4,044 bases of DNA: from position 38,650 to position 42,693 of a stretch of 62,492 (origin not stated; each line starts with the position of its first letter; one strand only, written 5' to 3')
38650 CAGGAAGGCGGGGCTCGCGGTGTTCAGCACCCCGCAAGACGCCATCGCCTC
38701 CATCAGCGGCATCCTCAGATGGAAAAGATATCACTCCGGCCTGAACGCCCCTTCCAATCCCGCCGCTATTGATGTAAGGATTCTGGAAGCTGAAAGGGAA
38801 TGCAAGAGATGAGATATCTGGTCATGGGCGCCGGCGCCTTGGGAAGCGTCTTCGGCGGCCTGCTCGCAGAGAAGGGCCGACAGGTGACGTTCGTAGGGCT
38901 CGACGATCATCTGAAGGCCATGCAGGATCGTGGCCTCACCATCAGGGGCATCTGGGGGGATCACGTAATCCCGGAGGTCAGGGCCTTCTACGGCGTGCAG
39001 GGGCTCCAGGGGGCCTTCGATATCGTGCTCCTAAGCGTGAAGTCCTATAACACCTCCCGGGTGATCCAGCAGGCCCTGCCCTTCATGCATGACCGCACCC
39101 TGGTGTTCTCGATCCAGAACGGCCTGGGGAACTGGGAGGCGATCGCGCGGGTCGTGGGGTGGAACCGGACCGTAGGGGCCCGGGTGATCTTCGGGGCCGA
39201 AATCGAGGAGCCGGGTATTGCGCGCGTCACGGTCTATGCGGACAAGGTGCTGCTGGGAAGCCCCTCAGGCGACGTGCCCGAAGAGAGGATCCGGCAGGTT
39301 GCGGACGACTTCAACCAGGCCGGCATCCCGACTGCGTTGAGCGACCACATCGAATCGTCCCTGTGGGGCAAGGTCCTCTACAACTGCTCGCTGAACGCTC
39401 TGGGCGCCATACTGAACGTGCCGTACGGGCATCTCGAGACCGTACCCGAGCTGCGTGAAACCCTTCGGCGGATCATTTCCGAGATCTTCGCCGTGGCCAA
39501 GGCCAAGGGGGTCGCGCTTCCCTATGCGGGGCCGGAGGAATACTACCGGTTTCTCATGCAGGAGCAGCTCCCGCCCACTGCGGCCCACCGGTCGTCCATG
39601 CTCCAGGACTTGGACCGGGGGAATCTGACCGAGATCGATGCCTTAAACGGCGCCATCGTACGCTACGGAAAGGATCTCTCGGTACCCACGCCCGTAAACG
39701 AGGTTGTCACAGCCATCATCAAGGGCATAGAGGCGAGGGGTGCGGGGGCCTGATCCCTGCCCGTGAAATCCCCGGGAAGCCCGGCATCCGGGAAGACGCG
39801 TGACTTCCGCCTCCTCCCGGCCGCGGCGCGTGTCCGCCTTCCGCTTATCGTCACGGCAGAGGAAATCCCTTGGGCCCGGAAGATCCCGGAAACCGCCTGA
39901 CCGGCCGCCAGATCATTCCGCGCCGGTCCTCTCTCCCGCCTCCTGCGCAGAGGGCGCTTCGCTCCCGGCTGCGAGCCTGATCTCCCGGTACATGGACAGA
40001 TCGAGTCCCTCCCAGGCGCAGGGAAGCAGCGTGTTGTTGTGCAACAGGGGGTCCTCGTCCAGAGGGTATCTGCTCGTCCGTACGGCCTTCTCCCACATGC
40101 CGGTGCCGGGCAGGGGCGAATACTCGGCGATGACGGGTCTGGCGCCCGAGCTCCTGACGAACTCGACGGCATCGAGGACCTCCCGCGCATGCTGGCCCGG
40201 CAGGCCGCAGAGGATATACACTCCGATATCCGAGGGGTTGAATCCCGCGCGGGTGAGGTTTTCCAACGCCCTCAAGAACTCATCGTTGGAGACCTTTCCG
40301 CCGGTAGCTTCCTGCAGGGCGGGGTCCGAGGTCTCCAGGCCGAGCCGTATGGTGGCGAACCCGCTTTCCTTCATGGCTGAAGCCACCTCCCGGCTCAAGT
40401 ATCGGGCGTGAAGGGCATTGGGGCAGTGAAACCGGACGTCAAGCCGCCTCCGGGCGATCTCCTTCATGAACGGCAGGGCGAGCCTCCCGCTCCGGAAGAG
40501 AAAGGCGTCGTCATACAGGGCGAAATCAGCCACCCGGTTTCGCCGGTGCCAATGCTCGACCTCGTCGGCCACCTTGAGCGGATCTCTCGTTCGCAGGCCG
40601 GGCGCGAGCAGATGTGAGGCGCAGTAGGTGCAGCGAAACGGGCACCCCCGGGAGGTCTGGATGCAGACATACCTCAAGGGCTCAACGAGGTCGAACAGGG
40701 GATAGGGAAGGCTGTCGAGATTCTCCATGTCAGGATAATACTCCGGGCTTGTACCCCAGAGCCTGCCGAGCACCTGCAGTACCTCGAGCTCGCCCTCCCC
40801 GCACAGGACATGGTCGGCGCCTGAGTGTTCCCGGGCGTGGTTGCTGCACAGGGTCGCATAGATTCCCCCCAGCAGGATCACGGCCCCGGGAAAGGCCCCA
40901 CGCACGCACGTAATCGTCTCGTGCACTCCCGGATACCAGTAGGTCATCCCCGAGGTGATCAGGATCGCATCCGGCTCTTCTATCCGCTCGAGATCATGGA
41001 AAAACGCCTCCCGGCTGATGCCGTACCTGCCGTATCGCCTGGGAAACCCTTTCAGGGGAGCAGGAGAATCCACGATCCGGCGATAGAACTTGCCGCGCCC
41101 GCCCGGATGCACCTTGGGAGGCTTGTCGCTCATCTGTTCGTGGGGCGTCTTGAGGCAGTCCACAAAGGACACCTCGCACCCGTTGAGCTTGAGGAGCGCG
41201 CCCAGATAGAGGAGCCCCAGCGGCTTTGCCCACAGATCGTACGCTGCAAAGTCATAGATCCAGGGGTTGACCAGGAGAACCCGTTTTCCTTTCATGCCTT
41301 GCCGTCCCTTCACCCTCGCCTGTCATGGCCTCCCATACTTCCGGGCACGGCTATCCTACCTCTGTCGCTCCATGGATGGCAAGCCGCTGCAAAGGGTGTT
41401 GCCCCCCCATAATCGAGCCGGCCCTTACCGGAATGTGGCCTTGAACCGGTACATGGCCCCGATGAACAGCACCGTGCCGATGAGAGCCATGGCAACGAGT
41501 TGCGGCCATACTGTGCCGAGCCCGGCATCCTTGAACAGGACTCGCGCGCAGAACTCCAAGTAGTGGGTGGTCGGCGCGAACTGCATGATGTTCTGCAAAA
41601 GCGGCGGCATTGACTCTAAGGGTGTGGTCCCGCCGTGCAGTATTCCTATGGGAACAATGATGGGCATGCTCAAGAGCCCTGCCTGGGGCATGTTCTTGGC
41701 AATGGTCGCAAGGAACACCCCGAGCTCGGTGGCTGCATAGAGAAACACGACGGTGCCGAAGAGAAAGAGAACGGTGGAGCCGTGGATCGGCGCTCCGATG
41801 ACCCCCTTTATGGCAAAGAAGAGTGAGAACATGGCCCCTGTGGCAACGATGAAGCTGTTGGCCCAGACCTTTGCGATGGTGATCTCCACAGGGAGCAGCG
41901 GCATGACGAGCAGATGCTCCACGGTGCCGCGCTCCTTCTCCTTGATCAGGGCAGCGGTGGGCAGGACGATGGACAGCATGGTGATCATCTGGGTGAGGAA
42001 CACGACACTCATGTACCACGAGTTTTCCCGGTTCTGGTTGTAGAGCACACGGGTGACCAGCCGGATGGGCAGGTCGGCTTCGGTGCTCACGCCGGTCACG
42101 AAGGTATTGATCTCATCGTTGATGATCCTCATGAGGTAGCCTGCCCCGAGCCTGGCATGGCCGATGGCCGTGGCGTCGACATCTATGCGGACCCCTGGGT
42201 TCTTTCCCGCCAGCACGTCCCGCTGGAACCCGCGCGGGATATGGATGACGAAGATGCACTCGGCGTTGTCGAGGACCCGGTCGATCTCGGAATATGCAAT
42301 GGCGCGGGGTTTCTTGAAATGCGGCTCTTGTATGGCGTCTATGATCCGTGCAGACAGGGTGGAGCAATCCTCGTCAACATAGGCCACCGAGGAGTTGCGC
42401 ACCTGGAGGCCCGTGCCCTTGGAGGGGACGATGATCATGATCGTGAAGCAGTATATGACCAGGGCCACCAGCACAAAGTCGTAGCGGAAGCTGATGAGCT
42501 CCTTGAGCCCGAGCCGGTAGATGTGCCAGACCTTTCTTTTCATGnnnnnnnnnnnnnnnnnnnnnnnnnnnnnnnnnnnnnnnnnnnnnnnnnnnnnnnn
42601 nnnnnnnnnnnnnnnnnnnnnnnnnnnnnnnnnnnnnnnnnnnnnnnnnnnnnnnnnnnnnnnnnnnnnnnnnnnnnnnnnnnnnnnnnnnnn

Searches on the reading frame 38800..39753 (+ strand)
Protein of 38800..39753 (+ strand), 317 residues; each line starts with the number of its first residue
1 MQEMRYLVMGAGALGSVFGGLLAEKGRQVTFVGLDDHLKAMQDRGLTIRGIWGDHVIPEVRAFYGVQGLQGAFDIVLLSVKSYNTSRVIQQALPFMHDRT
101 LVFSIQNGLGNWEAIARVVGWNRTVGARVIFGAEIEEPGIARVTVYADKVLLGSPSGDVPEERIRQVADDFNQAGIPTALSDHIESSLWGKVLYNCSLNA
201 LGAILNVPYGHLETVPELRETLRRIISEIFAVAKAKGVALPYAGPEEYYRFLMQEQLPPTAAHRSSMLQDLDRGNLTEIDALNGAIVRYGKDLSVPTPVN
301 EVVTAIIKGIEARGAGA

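Call 36: search_protein_families(library=pfam, proteins=[window:38800-39753:+], max_evalue=0.00001)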
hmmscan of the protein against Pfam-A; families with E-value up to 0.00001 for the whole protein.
window:38800-39753:+ (317 aa): 2 families
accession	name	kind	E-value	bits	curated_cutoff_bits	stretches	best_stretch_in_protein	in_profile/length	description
PF08546.17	ApbA_C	-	1.4e-34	119.6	22.7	1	184-311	2-125/125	Ketopantoate reductase PanE/ApbA C terminal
PF02558.23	ApbA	-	2.2e-30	105.7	22.2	1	7-153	2-146/150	Ketopantoate reductase PanE/ApbA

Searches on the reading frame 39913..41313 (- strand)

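Call 36: search_protein_families(library=pfam, proteins=[window:39913-41313:-], max_evalue=0.00001)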
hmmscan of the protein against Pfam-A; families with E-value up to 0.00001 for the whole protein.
window:39913-41313:- (466 aa): 2 families
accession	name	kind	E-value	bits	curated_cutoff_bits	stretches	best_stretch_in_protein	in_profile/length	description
PF04055.27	Radical_SAM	-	8.3e-21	75.3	29.5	1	218-386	1-166/166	Radical SAM superfamily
PF02310.24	B12-binding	-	1.3e-11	44.8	32.1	1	109-177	48-116/121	B12 binding domain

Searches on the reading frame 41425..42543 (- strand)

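Call 36: search_protein_families(library=pfam, proteins=[window:41425-42543:-], max_evalue=0.00001)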
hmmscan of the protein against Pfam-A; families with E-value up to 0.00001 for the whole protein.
window:41425-42543:- (372 aa): 3 families
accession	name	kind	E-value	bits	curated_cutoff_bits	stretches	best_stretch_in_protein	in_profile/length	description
PF12698.13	ABC2_membrane_3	-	1.3e-35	123.6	31.6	1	25-364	7-346/347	ABC-2 family transporter protein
PF01061.29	ABC2_membrane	-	4.8e-19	69.2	26.9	1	137-330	22-204/211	ABC-2 type transporter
PF12679.13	ABC2_membrane_2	-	1.2e-13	51.4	27.2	1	14-368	6-279/283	ABC-2 family transporter protein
